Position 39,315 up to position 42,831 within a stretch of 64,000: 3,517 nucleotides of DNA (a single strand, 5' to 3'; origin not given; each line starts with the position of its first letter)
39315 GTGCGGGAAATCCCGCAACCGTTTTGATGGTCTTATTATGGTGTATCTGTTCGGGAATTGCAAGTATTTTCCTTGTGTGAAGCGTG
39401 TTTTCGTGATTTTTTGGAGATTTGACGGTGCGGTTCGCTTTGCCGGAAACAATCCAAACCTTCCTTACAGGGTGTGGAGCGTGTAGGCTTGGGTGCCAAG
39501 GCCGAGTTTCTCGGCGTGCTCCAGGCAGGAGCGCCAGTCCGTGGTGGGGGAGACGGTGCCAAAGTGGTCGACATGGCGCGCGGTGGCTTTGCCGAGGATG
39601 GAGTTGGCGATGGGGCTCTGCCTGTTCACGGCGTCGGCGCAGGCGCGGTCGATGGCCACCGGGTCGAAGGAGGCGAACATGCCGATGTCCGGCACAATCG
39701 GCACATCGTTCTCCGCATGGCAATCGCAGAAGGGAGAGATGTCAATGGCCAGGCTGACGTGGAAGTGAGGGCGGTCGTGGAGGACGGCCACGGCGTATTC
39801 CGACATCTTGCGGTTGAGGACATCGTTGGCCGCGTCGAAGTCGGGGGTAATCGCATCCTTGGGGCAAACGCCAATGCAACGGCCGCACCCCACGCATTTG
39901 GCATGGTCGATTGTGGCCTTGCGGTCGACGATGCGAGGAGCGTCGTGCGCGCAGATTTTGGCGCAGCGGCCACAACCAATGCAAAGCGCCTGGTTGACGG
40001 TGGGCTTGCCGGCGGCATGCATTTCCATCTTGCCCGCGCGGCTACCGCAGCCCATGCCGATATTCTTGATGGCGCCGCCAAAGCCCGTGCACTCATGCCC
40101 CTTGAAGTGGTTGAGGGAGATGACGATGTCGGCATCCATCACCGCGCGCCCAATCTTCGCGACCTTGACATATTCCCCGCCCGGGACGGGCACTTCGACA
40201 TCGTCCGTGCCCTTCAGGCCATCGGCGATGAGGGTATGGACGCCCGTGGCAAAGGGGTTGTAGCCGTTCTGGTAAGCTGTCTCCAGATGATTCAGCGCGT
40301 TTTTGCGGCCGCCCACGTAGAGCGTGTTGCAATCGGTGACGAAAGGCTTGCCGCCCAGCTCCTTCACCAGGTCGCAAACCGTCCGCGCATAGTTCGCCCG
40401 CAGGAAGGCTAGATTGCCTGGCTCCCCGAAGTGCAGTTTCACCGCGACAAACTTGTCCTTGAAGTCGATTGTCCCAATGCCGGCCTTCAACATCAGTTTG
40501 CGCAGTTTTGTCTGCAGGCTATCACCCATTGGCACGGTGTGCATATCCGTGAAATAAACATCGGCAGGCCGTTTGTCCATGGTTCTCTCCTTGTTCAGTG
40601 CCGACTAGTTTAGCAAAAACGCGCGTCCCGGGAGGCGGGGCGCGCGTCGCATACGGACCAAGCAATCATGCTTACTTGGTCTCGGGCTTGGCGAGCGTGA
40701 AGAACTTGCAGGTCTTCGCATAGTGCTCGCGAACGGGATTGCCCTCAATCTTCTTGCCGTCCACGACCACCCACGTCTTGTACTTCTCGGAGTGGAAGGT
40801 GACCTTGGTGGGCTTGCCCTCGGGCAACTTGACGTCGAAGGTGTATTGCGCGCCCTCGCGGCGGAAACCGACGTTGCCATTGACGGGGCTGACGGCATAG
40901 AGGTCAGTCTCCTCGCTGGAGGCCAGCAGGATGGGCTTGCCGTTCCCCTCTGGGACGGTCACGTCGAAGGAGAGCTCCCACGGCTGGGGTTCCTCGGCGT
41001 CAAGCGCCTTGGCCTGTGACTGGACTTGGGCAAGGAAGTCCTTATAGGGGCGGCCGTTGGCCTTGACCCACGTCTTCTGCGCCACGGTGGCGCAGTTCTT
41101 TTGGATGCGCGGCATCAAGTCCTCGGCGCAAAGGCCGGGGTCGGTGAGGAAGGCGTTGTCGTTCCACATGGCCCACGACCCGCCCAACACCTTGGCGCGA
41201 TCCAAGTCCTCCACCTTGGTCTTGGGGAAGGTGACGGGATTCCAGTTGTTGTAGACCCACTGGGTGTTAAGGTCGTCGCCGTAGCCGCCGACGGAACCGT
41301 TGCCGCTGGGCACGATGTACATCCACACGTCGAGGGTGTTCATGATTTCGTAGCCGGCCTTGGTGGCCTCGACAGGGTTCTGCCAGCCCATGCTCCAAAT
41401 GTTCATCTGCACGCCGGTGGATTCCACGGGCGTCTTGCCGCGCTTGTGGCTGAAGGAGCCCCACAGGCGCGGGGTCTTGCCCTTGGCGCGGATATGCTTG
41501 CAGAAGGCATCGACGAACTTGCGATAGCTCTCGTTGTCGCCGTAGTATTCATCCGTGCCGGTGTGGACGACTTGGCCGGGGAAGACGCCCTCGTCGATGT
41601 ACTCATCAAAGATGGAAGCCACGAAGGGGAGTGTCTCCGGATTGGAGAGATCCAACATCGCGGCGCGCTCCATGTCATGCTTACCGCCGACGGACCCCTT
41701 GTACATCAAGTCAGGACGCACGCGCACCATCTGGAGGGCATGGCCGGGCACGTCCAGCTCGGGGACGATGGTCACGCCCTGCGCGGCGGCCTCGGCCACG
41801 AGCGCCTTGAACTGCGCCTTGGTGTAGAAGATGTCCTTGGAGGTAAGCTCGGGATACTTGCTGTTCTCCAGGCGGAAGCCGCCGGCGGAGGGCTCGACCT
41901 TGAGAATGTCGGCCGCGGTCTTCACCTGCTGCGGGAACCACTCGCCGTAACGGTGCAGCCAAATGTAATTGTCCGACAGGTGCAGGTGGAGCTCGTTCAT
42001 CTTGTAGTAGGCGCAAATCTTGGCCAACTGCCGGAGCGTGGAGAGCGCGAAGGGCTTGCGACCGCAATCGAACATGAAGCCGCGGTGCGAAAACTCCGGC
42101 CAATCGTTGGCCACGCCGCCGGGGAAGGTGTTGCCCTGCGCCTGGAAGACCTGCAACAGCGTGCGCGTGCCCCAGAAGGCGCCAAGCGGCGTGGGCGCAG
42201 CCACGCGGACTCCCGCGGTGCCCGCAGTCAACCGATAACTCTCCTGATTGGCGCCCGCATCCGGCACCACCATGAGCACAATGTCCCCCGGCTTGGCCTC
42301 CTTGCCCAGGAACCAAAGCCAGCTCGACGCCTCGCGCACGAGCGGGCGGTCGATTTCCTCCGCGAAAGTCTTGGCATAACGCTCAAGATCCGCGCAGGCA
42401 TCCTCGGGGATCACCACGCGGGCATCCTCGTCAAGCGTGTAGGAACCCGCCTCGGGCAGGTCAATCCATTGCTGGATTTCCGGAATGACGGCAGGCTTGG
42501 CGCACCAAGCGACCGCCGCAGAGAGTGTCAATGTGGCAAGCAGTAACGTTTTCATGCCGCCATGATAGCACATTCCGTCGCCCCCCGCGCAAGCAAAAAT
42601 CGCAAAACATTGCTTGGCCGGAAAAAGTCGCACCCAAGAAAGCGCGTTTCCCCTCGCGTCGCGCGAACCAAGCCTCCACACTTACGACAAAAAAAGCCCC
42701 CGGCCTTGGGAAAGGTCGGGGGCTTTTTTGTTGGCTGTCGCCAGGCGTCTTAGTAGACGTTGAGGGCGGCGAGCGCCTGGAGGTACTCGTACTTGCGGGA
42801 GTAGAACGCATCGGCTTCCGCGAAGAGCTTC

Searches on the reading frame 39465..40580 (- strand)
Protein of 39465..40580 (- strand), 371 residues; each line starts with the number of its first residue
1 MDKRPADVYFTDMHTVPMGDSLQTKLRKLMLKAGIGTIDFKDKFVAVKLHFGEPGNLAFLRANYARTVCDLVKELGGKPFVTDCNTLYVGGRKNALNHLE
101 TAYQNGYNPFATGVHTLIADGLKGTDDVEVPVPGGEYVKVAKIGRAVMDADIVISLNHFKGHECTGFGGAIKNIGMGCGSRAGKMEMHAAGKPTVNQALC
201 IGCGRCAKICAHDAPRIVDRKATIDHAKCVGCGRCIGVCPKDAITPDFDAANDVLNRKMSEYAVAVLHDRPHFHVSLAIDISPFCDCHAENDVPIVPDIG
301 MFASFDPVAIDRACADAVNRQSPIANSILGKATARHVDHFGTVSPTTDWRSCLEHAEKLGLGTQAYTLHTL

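Call 59: search_protein_families(library=pfam, proteins=[window:39465-40580:-], max_evalue=0.00001)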
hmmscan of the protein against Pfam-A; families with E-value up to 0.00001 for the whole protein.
window:39465-40580:- (371 aa): 11 families
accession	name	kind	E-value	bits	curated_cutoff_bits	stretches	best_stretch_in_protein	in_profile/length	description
PF04015.17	DUF362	-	6.6e-55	186.7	24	1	45-316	1-200/200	Domain of unknown function (DUF362)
PF00037.32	Fer4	-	2.9e-13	49.4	21.1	1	223-245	2-24/24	4Fe-4S binding domain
PF12837.12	Fer4_6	-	1.5e-12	47.3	25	1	192-214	1-23/24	4Fe-4S binding domain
PF12838.12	Fer4_7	-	4.2e-10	40.4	27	1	200-243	2-52/52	4Fe-4S dicluster domain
PF14697.11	Fer4_21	-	8.3e-10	39.1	35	1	195-245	3-58/59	4Fe-4S dicluster domain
PF25160.1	LdpA_Fe-S-bd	-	6.2e-09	35.9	27.6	0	222-245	21-44/49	LdpA Fe-S cluster-binding domain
PF12797.12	Fer4_2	-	7.9e-09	35.3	24.5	0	223-240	4-21/22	4Fe-4S binding domain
PF13237.11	Fer4_10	-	1.3e-08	35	25.5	1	194-240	3-53/53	4Fe-4S dicluster domain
PF13187.11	Fer4_9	-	8.2e-08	32.6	27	1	200-244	2-52/52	4Fe-4S dicluster domain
PF13484.11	Fer4_16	-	1.2e-07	32.9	30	0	228-259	1-29/66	4Fe-4S double cluster binding domain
PF17179.9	Fer4_22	-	6.5e-07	30.6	27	0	221-241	73-93/95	4Fe-4S dicluster domain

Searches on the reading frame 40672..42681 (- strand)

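Call 59: search_protein_families(library=pfam, proteins=[window:40672-42681:-], max_evalue=0.00001)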
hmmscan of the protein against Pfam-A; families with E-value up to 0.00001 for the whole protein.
window:40672-42681:- (669 aa): 2 families
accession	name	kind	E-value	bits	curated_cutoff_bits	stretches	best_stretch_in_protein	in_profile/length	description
PF00728.28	Glyco_hydro_20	-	3.3e-36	125.8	22.3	1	197-525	1-336/348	Glycosyl hydrolase family 20, catalytic domain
PF02838.20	Glyco_hydro_20b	-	6.6e-21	75.8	26.1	1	62-194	1-124/124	Glycosyl hydrolase family 20, domain 2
